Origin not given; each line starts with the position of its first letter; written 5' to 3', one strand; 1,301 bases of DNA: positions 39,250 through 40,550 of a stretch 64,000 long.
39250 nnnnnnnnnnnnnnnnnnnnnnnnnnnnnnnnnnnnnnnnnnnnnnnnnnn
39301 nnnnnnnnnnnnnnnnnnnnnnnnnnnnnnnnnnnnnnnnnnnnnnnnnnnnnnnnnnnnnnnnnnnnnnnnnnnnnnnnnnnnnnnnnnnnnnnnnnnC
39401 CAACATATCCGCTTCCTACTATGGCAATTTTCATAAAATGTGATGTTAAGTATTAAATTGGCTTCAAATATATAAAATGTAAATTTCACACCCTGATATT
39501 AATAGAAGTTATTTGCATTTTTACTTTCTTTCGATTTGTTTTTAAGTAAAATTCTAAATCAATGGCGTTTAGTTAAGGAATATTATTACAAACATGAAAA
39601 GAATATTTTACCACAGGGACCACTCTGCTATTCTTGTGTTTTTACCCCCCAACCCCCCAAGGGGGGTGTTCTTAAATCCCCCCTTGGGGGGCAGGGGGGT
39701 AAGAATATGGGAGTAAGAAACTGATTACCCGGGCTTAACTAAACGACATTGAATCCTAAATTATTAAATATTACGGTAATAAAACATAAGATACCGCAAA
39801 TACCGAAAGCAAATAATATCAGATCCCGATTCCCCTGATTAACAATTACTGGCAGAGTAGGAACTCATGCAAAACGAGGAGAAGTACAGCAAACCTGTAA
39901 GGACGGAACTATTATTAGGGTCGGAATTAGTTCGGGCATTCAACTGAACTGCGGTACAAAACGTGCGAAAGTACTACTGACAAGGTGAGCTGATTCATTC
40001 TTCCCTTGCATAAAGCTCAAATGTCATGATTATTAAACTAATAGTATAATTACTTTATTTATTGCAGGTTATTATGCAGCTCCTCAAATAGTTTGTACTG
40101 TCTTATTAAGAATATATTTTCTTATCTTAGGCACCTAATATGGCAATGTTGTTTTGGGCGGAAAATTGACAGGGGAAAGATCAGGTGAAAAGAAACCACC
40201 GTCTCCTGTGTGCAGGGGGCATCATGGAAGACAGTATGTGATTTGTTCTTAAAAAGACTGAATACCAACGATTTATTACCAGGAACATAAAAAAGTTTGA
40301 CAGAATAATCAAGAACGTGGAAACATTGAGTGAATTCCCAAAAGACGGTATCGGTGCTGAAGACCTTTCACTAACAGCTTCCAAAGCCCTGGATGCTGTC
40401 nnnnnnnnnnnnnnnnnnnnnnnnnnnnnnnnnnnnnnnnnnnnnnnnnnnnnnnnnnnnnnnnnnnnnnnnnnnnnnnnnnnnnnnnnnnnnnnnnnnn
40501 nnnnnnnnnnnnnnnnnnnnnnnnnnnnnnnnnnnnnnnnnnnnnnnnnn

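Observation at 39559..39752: MITE-like long-hairpin element with a C6/G6 block palindrome in an AT-rich divergent intergenic region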

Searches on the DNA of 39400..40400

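Call 9: search_rna_families(source=window, start=39400, end=40400, threshold=evalue, max_evalue=1)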
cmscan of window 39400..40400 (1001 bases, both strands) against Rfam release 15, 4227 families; matches with E-value up to 1: 8.
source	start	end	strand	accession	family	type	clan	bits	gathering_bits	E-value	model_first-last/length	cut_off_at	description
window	39632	39712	+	RF00767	mir-150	Gene; miRNA;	-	39.5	55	3e-06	1-82/82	no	mir-150 microRNA precursor family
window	39636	39708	+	RF01897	mir-188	Gene; miRNA;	-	29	72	0.0017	1-84/84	no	mir-188 microRNA precursor family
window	39637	39707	-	RF01897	mir-188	Gene; miRNA;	-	28.7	72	0.0021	1-84/84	no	mir-188 microRNA precursor family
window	39629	39715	+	RF00884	MIR815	Gene; miRNA;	-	24.6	63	0.037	1-81/81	no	MIR815 microRNA precursor family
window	39639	39702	-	RF02795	Pab91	Gene; snRNA; snoRNA; HACA-box;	-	23.1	71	0.12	1-57/57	no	Pab91 RNA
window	39636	39708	-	RF04049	MIR7127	Gene; miRNA;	-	23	100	0.1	1-132/132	no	MIR7127 microRNA precursor family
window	39629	39711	-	RF00736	mir-320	Gene; miRNA;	-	16.8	55.5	0.94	1-76/76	no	mir-320 microRNA precursor family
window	39841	39932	-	RF01880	Xist_exon1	Gene; lncRNA;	-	13.7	50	0.58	1-85/85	no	X-chromosome inactivation gene exon 1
